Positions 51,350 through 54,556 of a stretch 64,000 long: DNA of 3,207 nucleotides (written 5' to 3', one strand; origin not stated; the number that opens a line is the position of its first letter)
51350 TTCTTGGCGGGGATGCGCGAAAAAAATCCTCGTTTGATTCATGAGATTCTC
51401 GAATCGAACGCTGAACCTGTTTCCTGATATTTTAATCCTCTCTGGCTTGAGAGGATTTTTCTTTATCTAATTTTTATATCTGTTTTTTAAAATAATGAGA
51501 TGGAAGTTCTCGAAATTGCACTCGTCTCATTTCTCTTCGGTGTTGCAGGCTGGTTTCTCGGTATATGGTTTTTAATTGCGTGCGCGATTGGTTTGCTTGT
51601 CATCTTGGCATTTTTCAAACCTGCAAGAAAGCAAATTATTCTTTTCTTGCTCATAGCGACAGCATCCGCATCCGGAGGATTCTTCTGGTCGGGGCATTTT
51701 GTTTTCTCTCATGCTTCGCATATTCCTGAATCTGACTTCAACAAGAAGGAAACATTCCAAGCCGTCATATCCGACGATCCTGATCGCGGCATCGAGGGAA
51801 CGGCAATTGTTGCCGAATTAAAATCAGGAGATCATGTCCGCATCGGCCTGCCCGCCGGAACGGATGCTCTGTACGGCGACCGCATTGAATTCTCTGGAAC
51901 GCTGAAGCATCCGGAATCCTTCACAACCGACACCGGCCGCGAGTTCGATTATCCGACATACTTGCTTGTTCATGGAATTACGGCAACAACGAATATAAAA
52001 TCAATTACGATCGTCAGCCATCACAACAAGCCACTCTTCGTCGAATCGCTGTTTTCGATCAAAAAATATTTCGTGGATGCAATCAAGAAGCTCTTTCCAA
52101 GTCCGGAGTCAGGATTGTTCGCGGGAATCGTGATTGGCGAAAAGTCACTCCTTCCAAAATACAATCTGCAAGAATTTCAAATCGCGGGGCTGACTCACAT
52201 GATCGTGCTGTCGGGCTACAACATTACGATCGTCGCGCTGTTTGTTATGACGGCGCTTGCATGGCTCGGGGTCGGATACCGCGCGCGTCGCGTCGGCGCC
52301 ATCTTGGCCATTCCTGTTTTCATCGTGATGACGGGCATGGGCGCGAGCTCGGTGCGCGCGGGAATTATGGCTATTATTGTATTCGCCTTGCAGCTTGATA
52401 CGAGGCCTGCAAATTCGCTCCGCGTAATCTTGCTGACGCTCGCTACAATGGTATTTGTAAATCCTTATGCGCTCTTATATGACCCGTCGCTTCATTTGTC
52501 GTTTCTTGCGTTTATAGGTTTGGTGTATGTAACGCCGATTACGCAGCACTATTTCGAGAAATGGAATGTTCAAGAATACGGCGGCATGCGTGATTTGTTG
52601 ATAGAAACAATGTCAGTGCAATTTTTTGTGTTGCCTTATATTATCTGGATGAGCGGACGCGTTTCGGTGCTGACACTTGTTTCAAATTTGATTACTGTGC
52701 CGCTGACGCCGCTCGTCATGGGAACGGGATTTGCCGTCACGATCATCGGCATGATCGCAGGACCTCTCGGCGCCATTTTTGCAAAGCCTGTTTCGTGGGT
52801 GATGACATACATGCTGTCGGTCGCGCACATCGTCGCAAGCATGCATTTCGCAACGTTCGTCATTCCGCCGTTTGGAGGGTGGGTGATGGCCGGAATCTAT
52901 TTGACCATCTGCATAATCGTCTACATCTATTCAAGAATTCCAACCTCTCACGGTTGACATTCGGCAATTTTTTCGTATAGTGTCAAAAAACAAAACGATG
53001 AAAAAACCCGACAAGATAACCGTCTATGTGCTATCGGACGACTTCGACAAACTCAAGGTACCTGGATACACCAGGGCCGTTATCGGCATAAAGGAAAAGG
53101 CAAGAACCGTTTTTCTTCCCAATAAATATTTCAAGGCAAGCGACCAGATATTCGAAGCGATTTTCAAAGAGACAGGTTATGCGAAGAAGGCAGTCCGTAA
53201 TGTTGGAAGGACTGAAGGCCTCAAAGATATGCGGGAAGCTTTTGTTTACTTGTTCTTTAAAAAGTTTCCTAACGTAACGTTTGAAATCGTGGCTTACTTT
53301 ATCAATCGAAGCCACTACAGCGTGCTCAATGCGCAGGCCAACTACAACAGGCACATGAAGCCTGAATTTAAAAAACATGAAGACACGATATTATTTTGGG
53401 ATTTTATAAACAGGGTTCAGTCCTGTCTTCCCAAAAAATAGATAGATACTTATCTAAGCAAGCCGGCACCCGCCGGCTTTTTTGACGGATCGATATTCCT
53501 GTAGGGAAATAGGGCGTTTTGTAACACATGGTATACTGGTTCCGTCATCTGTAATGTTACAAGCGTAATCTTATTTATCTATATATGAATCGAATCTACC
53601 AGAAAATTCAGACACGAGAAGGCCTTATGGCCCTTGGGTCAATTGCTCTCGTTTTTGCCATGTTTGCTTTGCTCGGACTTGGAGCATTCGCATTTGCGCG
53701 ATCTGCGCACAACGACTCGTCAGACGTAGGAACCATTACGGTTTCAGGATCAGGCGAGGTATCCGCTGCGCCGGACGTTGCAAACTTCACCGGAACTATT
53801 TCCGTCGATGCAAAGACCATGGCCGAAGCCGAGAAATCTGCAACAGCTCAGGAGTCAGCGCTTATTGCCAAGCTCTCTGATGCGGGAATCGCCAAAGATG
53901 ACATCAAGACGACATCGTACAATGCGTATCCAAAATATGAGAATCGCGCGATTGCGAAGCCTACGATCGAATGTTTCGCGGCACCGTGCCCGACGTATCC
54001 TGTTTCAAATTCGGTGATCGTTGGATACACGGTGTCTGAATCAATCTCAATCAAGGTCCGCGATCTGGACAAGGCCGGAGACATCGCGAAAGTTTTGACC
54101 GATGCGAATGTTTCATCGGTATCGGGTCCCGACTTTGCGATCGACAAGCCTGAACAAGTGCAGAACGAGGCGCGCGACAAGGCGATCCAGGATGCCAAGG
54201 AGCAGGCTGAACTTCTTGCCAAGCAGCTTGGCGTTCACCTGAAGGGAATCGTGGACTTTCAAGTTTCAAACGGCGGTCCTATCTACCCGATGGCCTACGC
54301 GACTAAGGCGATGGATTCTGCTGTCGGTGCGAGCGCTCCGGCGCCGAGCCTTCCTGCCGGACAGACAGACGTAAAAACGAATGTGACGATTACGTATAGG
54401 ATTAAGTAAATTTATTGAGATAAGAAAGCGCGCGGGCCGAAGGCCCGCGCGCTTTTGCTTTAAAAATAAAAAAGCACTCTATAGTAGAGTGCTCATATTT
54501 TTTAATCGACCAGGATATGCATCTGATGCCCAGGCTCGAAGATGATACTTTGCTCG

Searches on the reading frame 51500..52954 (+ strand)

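Call 63: search_protein_families(library=pfam, proteins=[window:51500-52954:+], max_evalue=0.01)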
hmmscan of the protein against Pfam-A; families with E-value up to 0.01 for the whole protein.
window:51500-52954:+ (485 aa): 2 families
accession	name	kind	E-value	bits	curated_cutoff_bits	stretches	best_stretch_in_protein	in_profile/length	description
PF03772.21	Competence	-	4.9e-44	151.1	23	1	211-476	2-266/270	Competence protein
PF13567.11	DUF4131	-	7.2e-15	55.5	31.6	1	20-171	5-164/165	Domain of unknown function (DUF4131)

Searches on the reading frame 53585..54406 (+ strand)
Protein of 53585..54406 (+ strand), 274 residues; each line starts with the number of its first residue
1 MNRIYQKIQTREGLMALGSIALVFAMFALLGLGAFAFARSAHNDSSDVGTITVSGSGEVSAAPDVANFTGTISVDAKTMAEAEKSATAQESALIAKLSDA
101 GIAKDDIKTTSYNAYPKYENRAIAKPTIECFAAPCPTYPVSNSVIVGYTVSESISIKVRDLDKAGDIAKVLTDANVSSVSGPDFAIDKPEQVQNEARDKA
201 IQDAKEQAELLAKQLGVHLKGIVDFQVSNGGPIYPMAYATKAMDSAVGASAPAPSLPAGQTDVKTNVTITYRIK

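Call 63: search_protein_families(library=pfam, proteins=[window:53585-54406:+], max_evalue=0.01)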
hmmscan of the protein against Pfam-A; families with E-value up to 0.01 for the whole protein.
window:53585-54406:+ (274 aa): 1 family
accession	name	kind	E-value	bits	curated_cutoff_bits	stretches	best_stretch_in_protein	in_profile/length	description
PF04402.19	SIMPL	-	8.3e-47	160.5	25.2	1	51-271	1-205/205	Protein of unknown function (DUF541)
